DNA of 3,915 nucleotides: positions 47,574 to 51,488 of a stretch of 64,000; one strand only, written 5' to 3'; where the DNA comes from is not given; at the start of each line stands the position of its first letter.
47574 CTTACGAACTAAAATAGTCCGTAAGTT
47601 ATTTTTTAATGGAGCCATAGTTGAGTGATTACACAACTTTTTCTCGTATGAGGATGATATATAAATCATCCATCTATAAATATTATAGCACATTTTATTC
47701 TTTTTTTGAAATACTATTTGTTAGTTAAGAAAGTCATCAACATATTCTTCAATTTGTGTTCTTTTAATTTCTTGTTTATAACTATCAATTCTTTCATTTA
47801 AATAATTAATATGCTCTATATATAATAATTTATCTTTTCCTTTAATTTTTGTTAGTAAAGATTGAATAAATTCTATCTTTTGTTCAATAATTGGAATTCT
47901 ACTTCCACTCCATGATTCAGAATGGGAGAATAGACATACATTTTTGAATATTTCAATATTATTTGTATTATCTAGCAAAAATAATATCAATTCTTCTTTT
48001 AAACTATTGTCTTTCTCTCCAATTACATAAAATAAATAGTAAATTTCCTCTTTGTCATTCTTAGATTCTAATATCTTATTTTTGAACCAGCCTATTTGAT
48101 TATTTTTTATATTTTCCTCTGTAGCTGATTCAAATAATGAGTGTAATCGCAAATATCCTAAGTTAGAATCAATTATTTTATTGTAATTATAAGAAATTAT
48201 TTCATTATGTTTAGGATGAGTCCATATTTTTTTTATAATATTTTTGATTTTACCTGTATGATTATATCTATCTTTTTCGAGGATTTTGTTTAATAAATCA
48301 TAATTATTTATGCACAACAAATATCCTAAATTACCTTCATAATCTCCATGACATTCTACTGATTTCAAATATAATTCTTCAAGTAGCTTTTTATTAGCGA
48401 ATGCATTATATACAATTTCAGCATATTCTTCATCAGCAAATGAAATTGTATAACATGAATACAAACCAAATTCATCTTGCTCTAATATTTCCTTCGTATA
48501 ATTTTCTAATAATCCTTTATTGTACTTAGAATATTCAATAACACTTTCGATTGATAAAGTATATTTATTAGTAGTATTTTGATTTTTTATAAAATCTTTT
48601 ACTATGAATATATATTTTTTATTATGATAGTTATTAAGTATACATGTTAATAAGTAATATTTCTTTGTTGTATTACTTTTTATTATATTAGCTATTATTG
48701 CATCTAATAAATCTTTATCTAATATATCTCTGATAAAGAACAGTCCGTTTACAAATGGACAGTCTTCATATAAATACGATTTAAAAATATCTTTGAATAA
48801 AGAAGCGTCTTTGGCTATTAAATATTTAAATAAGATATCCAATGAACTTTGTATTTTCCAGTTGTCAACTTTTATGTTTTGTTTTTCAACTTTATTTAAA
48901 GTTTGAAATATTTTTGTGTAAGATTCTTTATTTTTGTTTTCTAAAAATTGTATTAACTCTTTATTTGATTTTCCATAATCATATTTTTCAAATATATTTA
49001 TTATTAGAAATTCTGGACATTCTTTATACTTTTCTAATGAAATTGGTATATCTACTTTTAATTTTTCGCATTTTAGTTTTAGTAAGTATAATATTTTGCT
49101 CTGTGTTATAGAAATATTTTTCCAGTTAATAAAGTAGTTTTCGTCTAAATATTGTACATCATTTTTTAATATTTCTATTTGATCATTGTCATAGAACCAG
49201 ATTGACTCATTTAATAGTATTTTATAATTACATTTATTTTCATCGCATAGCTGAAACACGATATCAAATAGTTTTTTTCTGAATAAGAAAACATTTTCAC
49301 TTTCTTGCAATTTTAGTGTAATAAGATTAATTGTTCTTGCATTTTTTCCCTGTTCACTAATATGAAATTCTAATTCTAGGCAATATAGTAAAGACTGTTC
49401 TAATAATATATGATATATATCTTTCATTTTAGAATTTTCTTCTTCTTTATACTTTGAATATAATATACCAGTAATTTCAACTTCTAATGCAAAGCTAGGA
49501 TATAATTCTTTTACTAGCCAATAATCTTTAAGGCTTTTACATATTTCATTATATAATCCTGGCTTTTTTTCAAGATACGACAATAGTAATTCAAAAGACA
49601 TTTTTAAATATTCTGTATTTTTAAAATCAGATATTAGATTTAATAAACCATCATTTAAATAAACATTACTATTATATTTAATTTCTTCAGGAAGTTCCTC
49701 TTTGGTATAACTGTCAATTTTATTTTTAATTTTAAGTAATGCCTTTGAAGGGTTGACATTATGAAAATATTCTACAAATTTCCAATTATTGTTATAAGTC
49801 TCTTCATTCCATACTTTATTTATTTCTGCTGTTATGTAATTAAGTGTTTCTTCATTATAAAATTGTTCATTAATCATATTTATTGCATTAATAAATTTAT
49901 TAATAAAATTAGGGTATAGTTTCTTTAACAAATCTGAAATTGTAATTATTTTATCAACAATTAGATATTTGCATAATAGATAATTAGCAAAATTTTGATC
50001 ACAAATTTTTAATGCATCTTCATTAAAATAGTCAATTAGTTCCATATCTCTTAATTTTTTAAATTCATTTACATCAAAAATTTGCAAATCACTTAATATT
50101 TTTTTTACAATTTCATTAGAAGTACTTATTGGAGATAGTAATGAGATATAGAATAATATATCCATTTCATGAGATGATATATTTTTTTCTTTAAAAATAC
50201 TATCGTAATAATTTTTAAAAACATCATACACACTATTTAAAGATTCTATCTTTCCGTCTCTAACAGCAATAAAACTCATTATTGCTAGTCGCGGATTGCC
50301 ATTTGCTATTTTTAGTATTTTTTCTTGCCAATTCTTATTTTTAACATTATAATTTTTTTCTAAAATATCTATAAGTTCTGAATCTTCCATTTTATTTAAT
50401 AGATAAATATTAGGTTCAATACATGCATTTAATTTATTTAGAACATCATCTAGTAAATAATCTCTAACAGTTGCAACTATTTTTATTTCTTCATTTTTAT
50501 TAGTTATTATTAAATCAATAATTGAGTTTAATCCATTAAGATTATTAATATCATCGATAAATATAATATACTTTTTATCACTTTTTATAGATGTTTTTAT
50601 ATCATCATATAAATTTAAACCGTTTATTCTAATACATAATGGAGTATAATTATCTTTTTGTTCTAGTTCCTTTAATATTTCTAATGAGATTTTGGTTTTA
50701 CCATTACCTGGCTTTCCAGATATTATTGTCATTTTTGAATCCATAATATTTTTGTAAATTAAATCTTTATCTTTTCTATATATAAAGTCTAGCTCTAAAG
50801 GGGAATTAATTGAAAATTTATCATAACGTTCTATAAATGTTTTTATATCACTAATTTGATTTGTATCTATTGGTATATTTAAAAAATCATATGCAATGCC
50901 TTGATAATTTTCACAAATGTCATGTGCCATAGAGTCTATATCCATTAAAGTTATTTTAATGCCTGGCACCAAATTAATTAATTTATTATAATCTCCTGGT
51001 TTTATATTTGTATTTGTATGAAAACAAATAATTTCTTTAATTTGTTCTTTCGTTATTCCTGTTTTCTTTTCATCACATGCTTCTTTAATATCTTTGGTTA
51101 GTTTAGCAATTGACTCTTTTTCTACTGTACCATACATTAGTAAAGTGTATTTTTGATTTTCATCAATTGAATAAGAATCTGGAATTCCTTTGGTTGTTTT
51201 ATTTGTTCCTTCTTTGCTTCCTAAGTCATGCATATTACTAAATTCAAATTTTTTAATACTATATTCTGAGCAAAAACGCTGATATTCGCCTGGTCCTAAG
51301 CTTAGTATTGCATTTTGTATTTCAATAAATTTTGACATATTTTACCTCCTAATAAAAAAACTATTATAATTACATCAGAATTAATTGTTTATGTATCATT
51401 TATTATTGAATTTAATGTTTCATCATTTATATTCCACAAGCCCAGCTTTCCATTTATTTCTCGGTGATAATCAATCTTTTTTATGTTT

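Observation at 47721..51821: ASCH gene followed by a 1205-aa STAND NTPase with a nuclease-like head: candidate two-gene defence module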

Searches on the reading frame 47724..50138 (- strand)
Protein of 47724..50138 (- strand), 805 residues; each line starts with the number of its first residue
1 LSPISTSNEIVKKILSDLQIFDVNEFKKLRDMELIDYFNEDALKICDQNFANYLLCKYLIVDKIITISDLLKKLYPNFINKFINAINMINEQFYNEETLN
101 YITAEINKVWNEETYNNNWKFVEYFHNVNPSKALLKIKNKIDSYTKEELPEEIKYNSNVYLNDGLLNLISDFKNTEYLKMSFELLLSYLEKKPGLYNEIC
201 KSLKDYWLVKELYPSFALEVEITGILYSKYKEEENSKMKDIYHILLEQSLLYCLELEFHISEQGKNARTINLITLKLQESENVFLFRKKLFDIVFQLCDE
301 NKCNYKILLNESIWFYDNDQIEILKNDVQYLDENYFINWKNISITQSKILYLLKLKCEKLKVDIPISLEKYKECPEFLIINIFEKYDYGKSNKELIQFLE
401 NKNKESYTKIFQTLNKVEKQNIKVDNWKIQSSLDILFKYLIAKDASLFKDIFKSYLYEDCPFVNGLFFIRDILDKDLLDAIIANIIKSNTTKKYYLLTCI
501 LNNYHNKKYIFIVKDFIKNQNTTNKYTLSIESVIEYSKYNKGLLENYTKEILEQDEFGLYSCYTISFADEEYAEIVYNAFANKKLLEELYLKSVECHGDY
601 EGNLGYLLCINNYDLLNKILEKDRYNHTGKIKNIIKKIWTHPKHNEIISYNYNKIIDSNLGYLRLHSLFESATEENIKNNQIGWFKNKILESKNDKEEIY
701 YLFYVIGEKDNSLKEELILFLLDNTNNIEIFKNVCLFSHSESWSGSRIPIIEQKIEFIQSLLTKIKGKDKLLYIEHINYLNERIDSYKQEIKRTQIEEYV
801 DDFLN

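Call 55: predict_structure(alignment_id=A4)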
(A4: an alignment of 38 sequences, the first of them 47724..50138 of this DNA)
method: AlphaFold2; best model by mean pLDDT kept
length: 805 residues; sequences in the alignment: 38
mean_pLDDT: 89.0   pTM: 0.68
mean pLDDT of the five models: 89.0, 88.1, 86.0, 85.7, 80.9
residues with pLDDT >= 90: 507; 70-90: 268; 50-70: 26; < 50: 4
segments of 3 or more residues with pLDDT < 50: 803-805
pLDDT, mean of each block of 10 residues (from residue 1): 72 77 78 73 71 81 89 89 85 83 93 90 92 95 95 89 90 92 96 95 91 84 96 96 97 92 78 89 95 95 90 86 96 94 93 94 95 94 82 87 90 91 88 91 91 92 78 89 92 91 93 93 87 94 95 91 85 92 95 87 94 92 67 92 95 89 84 84 95 93 91 93 93 88 82 94 93 93 94 82 49
secondary structure, 60 per line:
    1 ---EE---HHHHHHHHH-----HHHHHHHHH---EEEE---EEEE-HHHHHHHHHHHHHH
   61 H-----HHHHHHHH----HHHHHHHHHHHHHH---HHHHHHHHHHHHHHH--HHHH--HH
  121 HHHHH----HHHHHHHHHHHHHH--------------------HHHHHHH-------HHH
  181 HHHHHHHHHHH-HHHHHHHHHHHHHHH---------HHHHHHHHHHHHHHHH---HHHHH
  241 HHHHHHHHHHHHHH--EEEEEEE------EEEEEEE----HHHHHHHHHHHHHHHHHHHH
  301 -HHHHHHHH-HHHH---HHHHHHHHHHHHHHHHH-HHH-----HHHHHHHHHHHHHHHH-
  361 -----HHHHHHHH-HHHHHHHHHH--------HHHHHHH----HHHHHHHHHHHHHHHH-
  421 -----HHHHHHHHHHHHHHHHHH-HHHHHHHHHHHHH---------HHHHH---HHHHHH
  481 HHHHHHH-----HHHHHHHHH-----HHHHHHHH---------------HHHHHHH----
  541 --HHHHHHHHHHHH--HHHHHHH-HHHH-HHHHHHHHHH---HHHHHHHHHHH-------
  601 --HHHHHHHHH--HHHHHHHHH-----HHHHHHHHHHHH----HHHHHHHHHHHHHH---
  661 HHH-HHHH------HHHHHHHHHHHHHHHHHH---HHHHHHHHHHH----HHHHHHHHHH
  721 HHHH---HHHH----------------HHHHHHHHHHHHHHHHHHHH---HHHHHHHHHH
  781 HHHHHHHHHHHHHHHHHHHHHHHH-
elements in order (helices of 4 or more, strands of 3 or more residues): H9-17 H23-31 E35-38 E42-45 H47-61 H67-74 H79-92 H96-110 H113-116 H119-125 H130-143 H164-170 H178-191 H193-207 H217-232 H236-254 E257-263 E270-276 H281-300 H302-309 H311-314 H318-334 H344-359 H366-373 H375-384 H393-399 H404-419 H426-443 H445-457 H467-471 H475-487 H493-501 H507-514 H530-536 H543-554 H557-563 H565-568 H570-579 H583-593 H603-611 H614-622 H628-639 H644-657 H665-668 H675-692 H696-706 H711-724 H728-731 H748-767 H771-804

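Call 60: fold_search(model_id=the predicted structure, library=pdb)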
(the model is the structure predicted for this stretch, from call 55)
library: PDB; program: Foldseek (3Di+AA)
matches with E <= 10: 773; with E <= 0.001: 8
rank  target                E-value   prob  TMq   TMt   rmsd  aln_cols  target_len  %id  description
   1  8qyz_F                4.3e-04  1.00  0.20  0.17  19.4       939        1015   12  Crystal structure of hiNES2 in complex with Xpo1 and RanGTP (released 2024-11-06)
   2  6tvo_A                4.6e-04  1.00  0.19  0.17  19.9       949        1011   12  Human CRM1-RanGTP in complex with Leptomycin B (released 2020-07-08)
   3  3nc0_D                5.7e-04  0.99  0.18  0.15  22.1       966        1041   11  Crystal structure of the HIV-1 Rev NES-CRM1-RanGTP nuclear export complex (crystal II) (released 2010-10-27)
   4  5ysu_C                6.3e-04  1.00  0.19  0.17  20.6       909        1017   13  Plumbagin in complex with CRM1-RanM189D-RanBP1 (released 2018-11-21)
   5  3nbz_A                7.6e-04  1.00  0.18  0.16  21.7       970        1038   10  Crystal structure of the HIV-1 Rev NES-CRM1-RanGTP nuclear export complex (crystal I) (released 2010-10-27)
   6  9oga                  8.1e-04  1.00  0.19  0.17  20.8       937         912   12  Cryo-EM structure of human full-length XPO1 conjugated with selinexor (released 2025-11-26)
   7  4xri                  8.8e-04  1.00  0.22  0.21  17.1       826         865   12  Crystal Structure of Importin Beta in an Ammonium Sulfate Condition (released 2016-01-27)
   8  6af0_A                9.8e-04  0.99  0.16  0.15  28.0       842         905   11  Structure of Ctr9, Paf1 and Cdc73 ternary complex from Myceliophthora thermophila (released 2018-09-19)
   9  8qyz_C                1.0e-03  1.00  0.21  0.18  19.9       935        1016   12  Crystal structure of hiNES2 in complex with Xpo1 and RanGTP (released 2024-11-06)
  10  5oqp_A                1.1e-03  1.00  0.23  0.23  17.4       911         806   12  Crystal structure of the S. cerevisiae condensin Ycg1-Brn1 subcomplex bound to DNA (crystal form I) (released 2017-10-18)
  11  5yvi_A                1.2e-03  1.00  0.23  0.23  26.3       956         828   11  Crystal structure of Karyopherin beta2 in complex with FUS(456-526) (released 2018-05-16)
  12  8a9j_A                1.2e-03  0.92  0.12  0.11  26.0       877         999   10  Cryo-EM structure of USP1-UAF1 bound to FANCI and mono-ubiquitinated FANCD2 without ML323 (consensus reconstruction) (released 2022-10-12)
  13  9og9                  1.5e-03  1.00  0.22  0.21  19.5       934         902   12  Cryo-EM structure of human full-length XPO1 (unliganded) (released 2025-11-26)
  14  4fgv                  1.5e-03  1.00  0.23  0.19  19.2       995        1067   11  Crystal structure of free CRM1 (crystal form 1) (released 2013-01-23)
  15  5j3v_A                1.6e-03  1.00  0.22  0.21  27.5       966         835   10  Crystal structure of human Karyopherin-beta2 bound to the histone H3 tail (released 2016-09-21)
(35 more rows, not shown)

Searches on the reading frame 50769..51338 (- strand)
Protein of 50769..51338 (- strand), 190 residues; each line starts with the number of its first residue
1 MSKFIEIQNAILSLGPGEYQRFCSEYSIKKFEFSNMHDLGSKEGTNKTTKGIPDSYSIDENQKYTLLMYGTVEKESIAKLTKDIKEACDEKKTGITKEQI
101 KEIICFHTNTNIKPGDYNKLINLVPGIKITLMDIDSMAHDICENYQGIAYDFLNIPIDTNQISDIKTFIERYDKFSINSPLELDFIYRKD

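Call 22: predict_structure(alignment_id=A2)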
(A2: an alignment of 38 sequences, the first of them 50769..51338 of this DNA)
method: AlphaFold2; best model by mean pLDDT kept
length: 190 residues; sequences in the alignment: 38
mean_pLDDT: 84.7   pTM: 0.75
mean pLDDT of the five models: 84.7, 84.4, 83.8, 83.5, 82.4
residues with pLDDT >= 90: 95; 70-90: 63; 50-70: 32; < 50: 0
segments of 3 or more residues with pLDDT < 50: none
pLDDT, mean of each block of 10 residues (from residue 1): 88 89 93 86 64 89 92 76 93 93 91 92 95 93 89 79 68 75 66
secondary structure, 60 per line:
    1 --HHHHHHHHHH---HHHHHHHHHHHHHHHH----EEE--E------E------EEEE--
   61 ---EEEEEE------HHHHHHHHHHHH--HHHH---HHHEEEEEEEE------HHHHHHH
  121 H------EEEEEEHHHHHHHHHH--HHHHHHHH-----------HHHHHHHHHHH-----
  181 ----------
elements in order: H3-12 H16-31 E36-38 E55-58 E64-69 H76-87 H90-93 E100-107 H114-121 E128-133 H134-143 H146-153 H165-175

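Call 27: fold_search(model_id=the predicted structure, library=pdb)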
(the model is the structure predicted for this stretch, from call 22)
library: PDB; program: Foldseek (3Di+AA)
matches with E <= 10: 961; with E <= 0.001: 1
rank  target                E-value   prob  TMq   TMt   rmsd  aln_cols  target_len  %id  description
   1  8dgf_B                4.1e-04  1.00  0.50  0.08   7.5       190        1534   14  Avs4 bound to phage PhiV-1 portal (released 2022-08-03)
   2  2p14                  4.5e-03  0.99  0.43  0.44  11.2       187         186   11  Crystal structure of small subunit (R.BspD6I2) of the heterodimeric restriction endonuclease R.BspD6I (released 2008-03-11)
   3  1wtd_B                1.1e-02  0.72  0.27  0.21  14.6       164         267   11  Crystal structure of type II restrcition endonuclease, EcoO109I DNA-free form (released 2004-12-14)
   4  6xl1_A                1.4e-02  1.00  0.41  0.23   5.7       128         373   13  crystal structure of cA4-activated Card1(D294N) (released 2020-12-30)
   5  4c2m_E                1.7e-02  0.66  0.32  0.29  12.8       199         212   10  Structure of RNA polymerase I at 2.8 A resolution (released 2013-10-23)
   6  6bzf_C                1.8e-02  0.60  0.27  0.26  15.8       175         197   13  Structure of S. cerevisiae Zip2:Spo16 complex, C2 form (released 2018-02-14)
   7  5lhc_A                2.0e-02  0.98  0.41  0.16   5.2       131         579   12  The structure of D456A mutant of Nt.BspD6I nicking endonuclease at 0.24 nm resolution . (released 2017-08-16)
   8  8q3b_E                2.3e-02  0.91  0.41  0.39  11.9       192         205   14  The closed state of the ASFV apo-RNA polymerase (released 2024-02-14)
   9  5lhc_B                2.4e-02  0.99  0.42  0.16   5.1       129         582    9  The structure of D456A mutant of Nt.BspD6I nicking endonuclease at 0.24 nm resolution . (released 2017-08-16)
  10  5liq_B                2.4e-02  0.96  0.40  0.15  13.0       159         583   12  The structure of C160S,C508S,C578S mutant of Nt.BspD6I nicking endonuclease at 0.185 nm resolution . (released 2017-08-02)
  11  9hjo_C                2.8e-02  0.54  0.24  0.23  12.5       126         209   13  FANCM-FAAP24-dsDNA complex (released 2025-06-11)
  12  5liz                  2.9e-02  0.95  0.42  0.16  12.9       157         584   13  The structure of Nt.BspD6I nicking endonuclease with all cysteines mutated by serine residues at 0.19 nm resolution . (released 2017-08-02)
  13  2ewf                  3.1e-02  0.99  0.51  0.20   5.5       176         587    9  Crystal structure of the site-specific DNA nickase N.BspD6I (released 2006-11-21)
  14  8q3z_A                3.1e-02  0.96  0.40  0.20   6.5       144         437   10  Crystal structure of cA4-bound Can2 from Thermoanaerobacter brockii (released 2023-11-22)
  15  6qnz_B                3.3e-02  0.90  0.39  0.15  13.1       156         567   14  Crystal structure of the site-specific DNA nickase N.BspD6I E418A Mutant (released 2020-03-04)
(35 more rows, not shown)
